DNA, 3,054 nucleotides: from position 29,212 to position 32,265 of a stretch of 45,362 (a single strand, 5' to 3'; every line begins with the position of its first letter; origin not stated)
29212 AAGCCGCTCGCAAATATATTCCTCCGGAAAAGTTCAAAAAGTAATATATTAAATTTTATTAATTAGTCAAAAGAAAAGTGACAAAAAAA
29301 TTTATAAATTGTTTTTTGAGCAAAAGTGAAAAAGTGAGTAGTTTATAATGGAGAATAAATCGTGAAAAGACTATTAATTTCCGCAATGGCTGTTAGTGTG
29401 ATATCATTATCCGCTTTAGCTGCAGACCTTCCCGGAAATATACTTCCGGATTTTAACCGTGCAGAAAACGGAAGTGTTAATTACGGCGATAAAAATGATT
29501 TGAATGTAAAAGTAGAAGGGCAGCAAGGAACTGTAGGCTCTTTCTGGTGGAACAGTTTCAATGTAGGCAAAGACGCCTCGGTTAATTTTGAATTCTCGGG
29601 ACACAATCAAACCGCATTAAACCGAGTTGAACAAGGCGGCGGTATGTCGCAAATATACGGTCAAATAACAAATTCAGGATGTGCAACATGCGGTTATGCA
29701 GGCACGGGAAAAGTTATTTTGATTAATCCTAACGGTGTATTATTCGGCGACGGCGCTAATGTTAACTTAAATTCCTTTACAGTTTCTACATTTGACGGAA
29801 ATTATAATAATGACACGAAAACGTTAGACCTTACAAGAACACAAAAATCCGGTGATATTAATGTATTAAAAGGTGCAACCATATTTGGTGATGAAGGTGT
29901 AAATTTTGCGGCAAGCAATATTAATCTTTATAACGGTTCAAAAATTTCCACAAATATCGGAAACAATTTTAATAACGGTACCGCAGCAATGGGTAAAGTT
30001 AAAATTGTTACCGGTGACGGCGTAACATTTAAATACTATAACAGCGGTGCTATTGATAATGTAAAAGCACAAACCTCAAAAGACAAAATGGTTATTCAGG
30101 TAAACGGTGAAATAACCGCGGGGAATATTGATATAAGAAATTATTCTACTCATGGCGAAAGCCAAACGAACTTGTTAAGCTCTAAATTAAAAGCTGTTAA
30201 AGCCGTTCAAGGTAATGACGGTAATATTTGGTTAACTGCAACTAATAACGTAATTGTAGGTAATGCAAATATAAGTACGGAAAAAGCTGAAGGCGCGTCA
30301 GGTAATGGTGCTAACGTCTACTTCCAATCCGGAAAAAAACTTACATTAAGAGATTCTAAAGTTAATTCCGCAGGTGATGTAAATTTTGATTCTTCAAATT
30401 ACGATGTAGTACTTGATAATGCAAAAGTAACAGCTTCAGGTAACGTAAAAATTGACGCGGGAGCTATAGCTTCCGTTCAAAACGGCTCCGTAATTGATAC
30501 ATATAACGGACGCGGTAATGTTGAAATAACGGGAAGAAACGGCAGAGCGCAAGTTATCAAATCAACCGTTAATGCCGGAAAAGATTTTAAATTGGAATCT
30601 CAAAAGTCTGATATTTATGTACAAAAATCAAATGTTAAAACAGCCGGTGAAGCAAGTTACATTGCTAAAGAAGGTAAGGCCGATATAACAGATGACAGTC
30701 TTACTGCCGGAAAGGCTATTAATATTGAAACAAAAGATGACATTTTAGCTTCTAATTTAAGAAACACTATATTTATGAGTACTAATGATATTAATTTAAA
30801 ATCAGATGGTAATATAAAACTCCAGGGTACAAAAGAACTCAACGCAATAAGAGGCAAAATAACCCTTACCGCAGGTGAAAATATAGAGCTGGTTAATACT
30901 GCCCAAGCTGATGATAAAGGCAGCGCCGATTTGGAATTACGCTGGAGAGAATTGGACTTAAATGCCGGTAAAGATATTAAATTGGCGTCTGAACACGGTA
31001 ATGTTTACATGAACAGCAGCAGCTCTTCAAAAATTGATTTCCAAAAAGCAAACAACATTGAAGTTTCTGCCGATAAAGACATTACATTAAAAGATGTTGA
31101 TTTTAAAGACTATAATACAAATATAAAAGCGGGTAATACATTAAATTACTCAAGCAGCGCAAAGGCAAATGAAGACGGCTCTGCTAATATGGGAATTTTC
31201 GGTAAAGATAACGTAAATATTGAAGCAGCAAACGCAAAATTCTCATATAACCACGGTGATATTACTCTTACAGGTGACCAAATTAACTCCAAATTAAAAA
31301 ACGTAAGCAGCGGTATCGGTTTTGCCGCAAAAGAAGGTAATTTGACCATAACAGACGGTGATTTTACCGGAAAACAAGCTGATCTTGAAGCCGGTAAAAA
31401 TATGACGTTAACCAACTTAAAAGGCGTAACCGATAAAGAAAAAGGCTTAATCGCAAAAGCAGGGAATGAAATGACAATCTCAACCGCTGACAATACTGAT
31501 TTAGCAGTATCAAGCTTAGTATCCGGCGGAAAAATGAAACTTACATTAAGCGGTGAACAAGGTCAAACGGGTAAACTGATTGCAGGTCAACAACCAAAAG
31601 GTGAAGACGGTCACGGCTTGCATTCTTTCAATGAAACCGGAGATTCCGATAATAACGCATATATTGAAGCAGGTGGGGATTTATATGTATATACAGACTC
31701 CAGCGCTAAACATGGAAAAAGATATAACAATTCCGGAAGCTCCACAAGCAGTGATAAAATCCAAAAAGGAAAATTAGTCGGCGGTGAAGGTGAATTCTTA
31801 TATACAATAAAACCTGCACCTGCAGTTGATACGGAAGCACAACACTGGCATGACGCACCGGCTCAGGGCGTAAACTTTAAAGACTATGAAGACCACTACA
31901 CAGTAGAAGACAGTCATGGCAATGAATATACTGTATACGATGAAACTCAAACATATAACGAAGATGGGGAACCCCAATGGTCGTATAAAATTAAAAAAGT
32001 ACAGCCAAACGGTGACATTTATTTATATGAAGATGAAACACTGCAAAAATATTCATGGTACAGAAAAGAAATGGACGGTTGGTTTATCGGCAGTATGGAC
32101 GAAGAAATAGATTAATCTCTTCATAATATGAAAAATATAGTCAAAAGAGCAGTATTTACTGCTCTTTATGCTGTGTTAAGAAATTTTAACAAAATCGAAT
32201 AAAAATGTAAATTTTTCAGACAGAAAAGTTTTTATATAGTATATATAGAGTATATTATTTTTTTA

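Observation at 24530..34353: Two-partner-secretion locus with one TpsB divergent from three tandem, unusually short TpsA paralogs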

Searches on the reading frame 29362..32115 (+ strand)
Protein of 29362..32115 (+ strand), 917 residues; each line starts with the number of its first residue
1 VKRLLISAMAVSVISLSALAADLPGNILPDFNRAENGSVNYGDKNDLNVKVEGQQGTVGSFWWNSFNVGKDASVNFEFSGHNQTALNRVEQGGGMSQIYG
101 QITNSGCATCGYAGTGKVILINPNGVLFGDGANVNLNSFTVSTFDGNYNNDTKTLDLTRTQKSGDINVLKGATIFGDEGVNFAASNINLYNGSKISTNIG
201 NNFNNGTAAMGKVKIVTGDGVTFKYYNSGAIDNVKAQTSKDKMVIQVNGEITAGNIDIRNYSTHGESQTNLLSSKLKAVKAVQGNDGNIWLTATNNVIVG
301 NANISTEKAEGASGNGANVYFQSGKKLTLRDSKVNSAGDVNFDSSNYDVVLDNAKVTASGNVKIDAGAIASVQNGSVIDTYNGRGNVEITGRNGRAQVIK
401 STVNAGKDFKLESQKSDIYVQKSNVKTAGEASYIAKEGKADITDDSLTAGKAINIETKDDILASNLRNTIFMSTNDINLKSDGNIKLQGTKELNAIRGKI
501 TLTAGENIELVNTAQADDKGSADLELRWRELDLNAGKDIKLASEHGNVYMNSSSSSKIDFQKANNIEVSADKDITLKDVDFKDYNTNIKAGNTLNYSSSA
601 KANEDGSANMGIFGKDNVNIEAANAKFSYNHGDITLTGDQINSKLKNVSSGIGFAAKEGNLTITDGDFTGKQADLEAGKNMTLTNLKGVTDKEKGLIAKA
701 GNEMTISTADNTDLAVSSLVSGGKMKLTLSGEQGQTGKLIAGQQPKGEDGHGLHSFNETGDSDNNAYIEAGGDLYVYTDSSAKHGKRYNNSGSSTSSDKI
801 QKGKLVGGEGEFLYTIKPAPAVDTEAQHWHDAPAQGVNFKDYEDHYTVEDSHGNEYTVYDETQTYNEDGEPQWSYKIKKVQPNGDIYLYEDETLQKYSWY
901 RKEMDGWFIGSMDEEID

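Call 5: search_protein_families(library=pfam, proteins=[window:29362-32115:+], max_evalue=0.01)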
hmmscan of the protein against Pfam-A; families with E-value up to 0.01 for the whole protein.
window:29362-32115:+ (917 aa): 1 family
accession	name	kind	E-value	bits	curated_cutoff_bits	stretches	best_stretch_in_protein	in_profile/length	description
PF05860.19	TPS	-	1.4e-14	55.1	33.5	1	29-257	5-229/252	TPS secretion domain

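Call 6: search_protein_families(library=ncbifam, proteins=[window:29362-32115:+], max_evalue=0.01)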
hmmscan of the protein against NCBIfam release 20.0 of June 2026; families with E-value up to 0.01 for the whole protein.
window:29362-32115:+ (917 aa): 1 family
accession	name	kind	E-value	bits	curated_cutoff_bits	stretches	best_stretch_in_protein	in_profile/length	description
TIGR01901.1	adhes_NPXG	domain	3.3e-15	55.7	29.1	1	63-144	4-76/79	filamentous hemagglutinin N-terminal domain-containing protein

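Call 11: find_homologous_proteins(query=window:29362-32115:+, max_evalue=0.00001)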
Query window:29362-32115:+ (917 aa): 302 proteins with E <= 0.00001 among 8000 candidates; the best 120 are listed.
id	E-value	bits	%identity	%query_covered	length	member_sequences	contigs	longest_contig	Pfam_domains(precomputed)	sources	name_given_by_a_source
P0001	7.4e-287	972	53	100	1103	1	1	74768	PF05860.20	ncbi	-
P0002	3.0e-275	934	54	100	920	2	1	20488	PF05860.20,PF10106.15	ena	-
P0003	1.9e-248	845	55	89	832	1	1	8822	PF05860.20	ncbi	-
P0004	7.0e-218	744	51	89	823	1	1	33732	PF05860.20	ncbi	-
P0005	4.6e-217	742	52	90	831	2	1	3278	PF05860.20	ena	-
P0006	5.3e-147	510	48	65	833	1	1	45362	PF05860.20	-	-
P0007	1.9e-137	478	42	86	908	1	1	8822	PF05860.20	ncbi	-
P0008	1.3e-135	472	41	84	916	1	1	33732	PF05860.20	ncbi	-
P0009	4.2e-132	461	45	64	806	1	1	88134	PF05860.20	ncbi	-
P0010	1.5e-131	459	44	65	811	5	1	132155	PF05860.20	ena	-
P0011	2.8e-130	454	45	66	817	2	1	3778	PF05860.20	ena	-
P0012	7.9e-130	453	44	65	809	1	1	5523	PF05860.20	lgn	-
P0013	1.4e-129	452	45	66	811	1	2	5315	PF05860.20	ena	-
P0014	8.4e-127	443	45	65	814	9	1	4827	PF05860.20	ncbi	-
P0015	1.5e-126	442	44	64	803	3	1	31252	PF05860.20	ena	-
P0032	5.3e-121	424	43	64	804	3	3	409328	PF05860.20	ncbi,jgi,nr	ncbi:MAG: filamentous hemagglutinin N-terminal domain-containing protein [Cyanobacteria bacterium SI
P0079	2.1e-112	395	48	46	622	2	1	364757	PF05860.20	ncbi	-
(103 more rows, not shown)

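Call 13: find_encoding_contigs(protein=P0004, flank=10000, max_places=3)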
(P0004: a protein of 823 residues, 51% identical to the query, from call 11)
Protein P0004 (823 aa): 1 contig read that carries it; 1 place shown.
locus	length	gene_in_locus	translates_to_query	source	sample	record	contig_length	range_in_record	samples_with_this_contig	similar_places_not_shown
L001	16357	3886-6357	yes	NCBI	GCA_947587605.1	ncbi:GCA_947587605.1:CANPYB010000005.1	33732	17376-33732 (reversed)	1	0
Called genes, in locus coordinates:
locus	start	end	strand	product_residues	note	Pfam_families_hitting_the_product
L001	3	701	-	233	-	?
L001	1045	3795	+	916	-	PF05860:TPS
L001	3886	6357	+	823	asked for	PF05860:TPS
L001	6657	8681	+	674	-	PF05860:TPS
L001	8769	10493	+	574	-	PF00515:TPR_1 (faint), PF12895:ANAPC3 (faint), PF14559:TPR_19 (faint), PF23914:TPR_CcmH_CycH (faint), PF13431:TPR_17 (faint), PF07719:TPR_2 (faint), PF13174:TPR_6 (faint), PF13181:TPR_8 (faint), +4 more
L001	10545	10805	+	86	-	-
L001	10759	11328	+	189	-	PF03193:RsgA_GTPase (faint), PF02421:FeoB_N, PF00350:Dynamin_N (faint), PF01926:MMR_HSR1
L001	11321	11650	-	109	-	-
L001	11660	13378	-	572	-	PF10150:RNase_E_G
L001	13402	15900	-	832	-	PF19864:Radical_SAM_N2, PF04055:Radical_SAM, PF10105:DUF2344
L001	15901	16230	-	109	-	-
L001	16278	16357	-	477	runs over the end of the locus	PF02347:GDC-P, PF01212:Beta_elim_lyase, PF00266:Aminotran_5, PF21478:GcvP2_C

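Call 14: find_encoding_contigs(protein=P0032, flank=10000, max_places=3)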
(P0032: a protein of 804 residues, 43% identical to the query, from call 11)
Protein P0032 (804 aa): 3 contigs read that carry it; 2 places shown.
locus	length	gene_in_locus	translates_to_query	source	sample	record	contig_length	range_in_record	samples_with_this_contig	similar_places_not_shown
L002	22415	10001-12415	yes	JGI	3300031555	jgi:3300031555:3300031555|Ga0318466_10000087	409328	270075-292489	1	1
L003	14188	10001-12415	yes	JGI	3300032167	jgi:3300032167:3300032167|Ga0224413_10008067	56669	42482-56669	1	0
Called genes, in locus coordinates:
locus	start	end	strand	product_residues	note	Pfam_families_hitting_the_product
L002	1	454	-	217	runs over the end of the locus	PF02589:LUD_dom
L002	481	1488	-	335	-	PF00682:HMGL-like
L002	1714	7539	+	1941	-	-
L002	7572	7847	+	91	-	-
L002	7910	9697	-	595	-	PF07244:POTRA, PF08479:POTRA_2, PF01103:Omp85, PF03865:ShlB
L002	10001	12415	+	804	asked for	PF05860:TPS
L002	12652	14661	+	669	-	PF05860:TPS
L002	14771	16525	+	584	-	PF13431:TPR_17 (faint), PF13428:TPR_14 (faint), PF14559:TPR_19 (faint), PF23914:TPR_CcmH_CycH (faint), PF13181:TPR_8 (faint), PF13432:TPR_16 (faint), PF00515:TPR_1 (faint), PF07719:TPR_2 (faint), +2 more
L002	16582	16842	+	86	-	-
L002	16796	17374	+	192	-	PF03193:RsgA_GTPase (faint), PF05049:IIGP (weak), PF02421:FeoB_N, PF00350:Dynamin_N (faint), PF01926:MMR_HSR1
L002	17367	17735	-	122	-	-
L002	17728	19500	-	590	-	PF10150:RNase_E_G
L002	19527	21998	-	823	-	PF19864:Radical_SAM_N2, PF04055:Radical_SAM, PF10105:DUF2344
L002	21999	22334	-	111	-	-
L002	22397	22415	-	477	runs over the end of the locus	PF02347:GDC-P, PF00266:Aminotran_5, PF21478:GcvP2_C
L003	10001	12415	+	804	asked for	PF05860:TPS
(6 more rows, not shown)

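Call 15: find_encoding_contigs(protein=P0001, flank=10000, max_places=2)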
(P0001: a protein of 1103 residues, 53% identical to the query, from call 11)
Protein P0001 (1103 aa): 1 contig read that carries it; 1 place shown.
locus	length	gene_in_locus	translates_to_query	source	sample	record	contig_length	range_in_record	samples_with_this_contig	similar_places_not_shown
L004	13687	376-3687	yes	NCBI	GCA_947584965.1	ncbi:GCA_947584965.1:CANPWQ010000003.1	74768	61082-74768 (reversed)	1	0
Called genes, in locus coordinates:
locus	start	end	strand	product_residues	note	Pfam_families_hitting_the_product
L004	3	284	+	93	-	?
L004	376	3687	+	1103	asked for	PF05860:TPS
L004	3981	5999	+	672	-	PF05860:TPS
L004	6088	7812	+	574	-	PF12895:ANAPC3 (faint), PF13432:TPR_16 (faint), PF14559:TPR_19 (faint), PF14853:Fis1_TPR_C (faint), PF23914:TPR_CcmH_CycH (faint), PF25062:ARM_TT21_N (faint), PF00515:TPR_1 (faint), PF07719:TPR_2 (faint), +5 more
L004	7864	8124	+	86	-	-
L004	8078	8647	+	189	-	PF03193:RsgA_GTPase (faint), PF02421:FeoB_N, PF00350:Dynamin_N (faint), PF01926:MMR_HSR1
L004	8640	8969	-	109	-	-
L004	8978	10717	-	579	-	PF10150:RNase_E_G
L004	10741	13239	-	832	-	PF19864:Radical_SAM_N2, PF04055:Radical_SAM, PF10105:DUF2344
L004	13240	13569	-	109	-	-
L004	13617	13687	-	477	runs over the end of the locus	PF02347:GDC-P, PF01212:Beta_elim_lyase, PF00266:Aminotran_5, PF21478:GcvP2_C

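Call 16: find_encoding_contigs(protein=P0079, flank=10000, max_places=2)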
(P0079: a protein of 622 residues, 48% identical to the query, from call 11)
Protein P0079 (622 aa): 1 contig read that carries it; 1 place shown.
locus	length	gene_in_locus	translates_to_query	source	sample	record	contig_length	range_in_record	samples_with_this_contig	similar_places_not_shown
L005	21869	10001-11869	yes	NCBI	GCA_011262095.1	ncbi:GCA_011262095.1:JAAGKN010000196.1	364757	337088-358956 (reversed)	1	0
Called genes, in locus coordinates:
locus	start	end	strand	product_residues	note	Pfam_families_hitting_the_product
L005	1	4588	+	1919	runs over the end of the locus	-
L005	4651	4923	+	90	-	-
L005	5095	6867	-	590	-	PF07244:POTRA, PF08479:POTRA_2, PF03865:ShlB, PF01103:Omp85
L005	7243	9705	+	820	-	-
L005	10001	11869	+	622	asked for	PF05860:TPS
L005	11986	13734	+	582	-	PF14559:TPR_19 (faint), PF23914:TPR_CcmH_CycH (faint), PF13181:TPR_8 (faint), PF13428:TPR_14 (faint), PF13431:TPR_17 (faint), PF00515:TPR_1 (faint), PF07719:TPR_2 (faint), PF13174:TPR_6 (faint), +2 more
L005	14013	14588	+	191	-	PF05049:IIGP (weak), PF03193:RsgA_GTPase (faint), PF02421:FeoB_N, PF00350:Dynamin_N (faint), PF01926:MMR_HSR1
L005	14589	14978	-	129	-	-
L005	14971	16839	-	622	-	PF10150:RNase_E_G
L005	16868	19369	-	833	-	PF19864:Radical_SAM_N2, PF04055:Radical_SAM, PF10105:DUF2344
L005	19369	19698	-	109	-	-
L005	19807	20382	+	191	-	PF03167:UDG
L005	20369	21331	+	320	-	PF00149:Metallophos, PF12850:Metallophos_2 (faint)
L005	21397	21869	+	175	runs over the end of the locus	-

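Call 76: predict_structure(alignment_id=A6)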
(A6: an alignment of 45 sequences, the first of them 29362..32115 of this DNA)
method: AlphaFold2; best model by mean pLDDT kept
length: 917 residues; sequences in the alignment: 45
mean_pLDDT: 86.0   pTM: 0.77
mean pLDDT of the five models: 86.0, 84.9, 84.9, 84.5, 83.8
residues with pLDDT >= 90: 590; 70-90: 177; 50-70: 80; < 50: 70
segments of 3 or more residues with pLDDT < 50: 1-18, 822-843, 890-917
pLDDT, mean of each block of 10 residues (from residue 1): 34 45 88 96 91 92 97 93 93 94 82 80 96 95 96 95 94 96 97 95 86 97 90 94 97 97 95 97 93 97 96 85 97 97 97 97 98 98 88 98 98 98 97 98 95 98 95 97 96 92 98 77 88 98 96 87 97 95 96 94 84 91 95 90 91 94 92 95 91 90 92 90 90 72 75 67 78 85 81 75 83 81 34 35 55 65 66 63 55 40 34 30
secondary structure, 60 per line:
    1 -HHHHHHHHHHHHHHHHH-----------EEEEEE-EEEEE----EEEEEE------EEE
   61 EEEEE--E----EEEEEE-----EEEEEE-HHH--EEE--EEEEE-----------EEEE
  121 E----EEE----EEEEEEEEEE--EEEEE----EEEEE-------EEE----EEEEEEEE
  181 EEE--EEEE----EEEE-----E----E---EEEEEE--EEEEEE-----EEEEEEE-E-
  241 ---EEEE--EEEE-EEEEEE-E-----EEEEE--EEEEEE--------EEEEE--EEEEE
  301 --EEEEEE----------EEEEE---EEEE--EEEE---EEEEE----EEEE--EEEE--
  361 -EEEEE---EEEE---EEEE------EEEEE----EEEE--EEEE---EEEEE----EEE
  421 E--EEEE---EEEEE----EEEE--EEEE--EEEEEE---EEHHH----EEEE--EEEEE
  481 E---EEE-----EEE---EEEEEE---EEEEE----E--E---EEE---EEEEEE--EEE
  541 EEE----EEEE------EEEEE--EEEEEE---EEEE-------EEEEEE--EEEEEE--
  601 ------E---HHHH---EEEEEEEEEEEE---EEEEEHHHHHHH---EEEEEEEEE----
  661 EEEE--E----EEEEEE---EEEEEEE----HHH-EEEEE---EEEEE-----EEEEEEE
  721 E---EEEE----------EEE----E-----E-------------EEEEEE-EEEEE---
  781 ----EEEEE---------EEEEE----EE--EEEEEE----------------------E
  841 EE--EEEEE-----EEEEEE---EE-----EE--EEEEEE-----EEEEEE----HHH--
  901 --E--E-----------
elements in order (helices of 4 or more, strands of 3 or more residues): H2-18 E30-35 E37-41 E46-51 E58-65 E73-78 E84-89 E96-98 E101-105 E117-121 E126-128 E133-142 E145-149 E154-158 E166-168 E173-183 E186-189 E194-197 E212-217 E220-225 E231-237 E244-247 E250-253 E255-260 E268-272 E275-280 E289-293 E296-300 E303-308 E319-323 E327-330 E333-336 E340-344 E349-352 E355-358 E362-366 E370-373 E377-380 E387-391 E396-399 E402-405 E409-413 E418-421 E424-427 E431-435 E440-443 E446-449 E452-457 E470-473 E476-481 E485-487 E493-495 E499-504 E508-512 E524-526 E530-535 E538-543 E548-551 E558-562 E565-570 E574-577 E585-590 E593-598 H611-614 E618-629 E633-637 H638-644 E648-656 E661-664 E672-677 E681-687 E696-700 E704-708 E714-721 E725-728 E739-741 E766-771 E773-777 E785-789 E799-803 E812-817 E840-842 E845-849 E855-860 E875-880 E886-891

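Call 80: fold_search(model_id=the predicted structure, library=pdb)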
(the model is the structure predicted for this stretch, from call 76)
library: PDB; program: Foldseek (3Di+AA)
matches with E <= 10: 238; with E <= 0.001: 8
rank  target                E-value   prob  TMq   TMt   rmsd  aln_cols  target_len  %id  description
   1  4rt6_A                1.2e-09  1.00  0.30  0.34  17.9       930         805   14  Structure of a complex between hemopexin and hemopexin binding protein (released 2016-05-18)
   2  8vbb_A                5.8e-09  1.00  0.23  0.21  20.9      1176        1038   15  The secreted adhesin EtpA of Enterotoxigenic Escherichia coli in complex with the mouse mAb 1G05 (released 2024-09-04)
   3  4rm6                  6.9e-09  1.00  0.33  0.38  17.1       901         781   15  Crystal structure of Hemopexin Binding Protein (released 2016-05-18)
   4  8cpk_A                2.5e-08  1.00  0.21  0.47  18.4       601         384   16  Crystal structure of EtpA secretion domain from Enterotoxigenic Escherichia coli (released 2024-01-10)
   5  2odl                  8.8e-08  1.00  0.22  0.47  11.7       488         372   14  Crystal structure of the HMW1 secretion domain from Haemophilus influenzae (released 2007-08-21)
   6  8cpk_B                2.1e-07  1.00  0.21  0.48  18.1       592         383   16  Crystal structure of EtpA secretion domain from Enterotoxigenic Escherichia coli (released 2024-01-10)
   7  4i84_A                5.6e-06  1.00  0.25  0.69   8.7       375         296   21  The crystal structure of the Haemophilus influenzae HxuA secretion domain involved in the two-partner secretion pathwa (released 2013-11-13)
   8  4i84_B                1.2e-05  1.00  0.24  0.73   5.6       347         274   19  The crystal structure of the Haemophilus influenzae HxuA secretion domain involved in the two-partner secretion pathwa (released 2013-11-13)
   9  1rwr                  3.1e-03  1.00  0.23  0.61   7.7       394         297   13  Crystal structure of filamentous hemagglutinin secretion domain (released 2004-04-13)
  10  4w8s                  1.0e-02  1.00  0.18  0.64   4.6       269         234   16  Crystal structure of truncated hemolysin A Q125S/Y134S from P. mirabilis at 1.5 Angstroms resolution (released 2015-10-07)
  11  6pzl                  1.1e-02  1.00  0.19  0.68   4.4       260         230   17  P. mirabilis hemolysin A mutant - Q125A (released 2020-08-05)
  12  6q0p                  1.3e-02  1.00  0.17  0.58   7.5       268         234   13  P. mirabilis hemolysin A mutant - Y134S (released 2020-08-05)
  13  5kdk                  1.4e-02  1.00  0.19  0.66   5.2       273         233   16  Truncated hemolysin A from P. mirabilis at 2.0 Angstroms resolution crystallized in a high salt condition (released 2017-06-14)
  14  5kf3                  1.6e-02  1.00  0.20  0.66   5.2       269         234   16  Truncated hemolysin A from P. mirabilis Y134A at 2.2 Angstroms resolution (released 2017-03-22)
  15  3fy3                  1.9e-02  1.00  0.19  0.67   4.3       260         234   17  Crystal structure of truncated hemolysin A from P. mirabilis (released 2009-06-02)
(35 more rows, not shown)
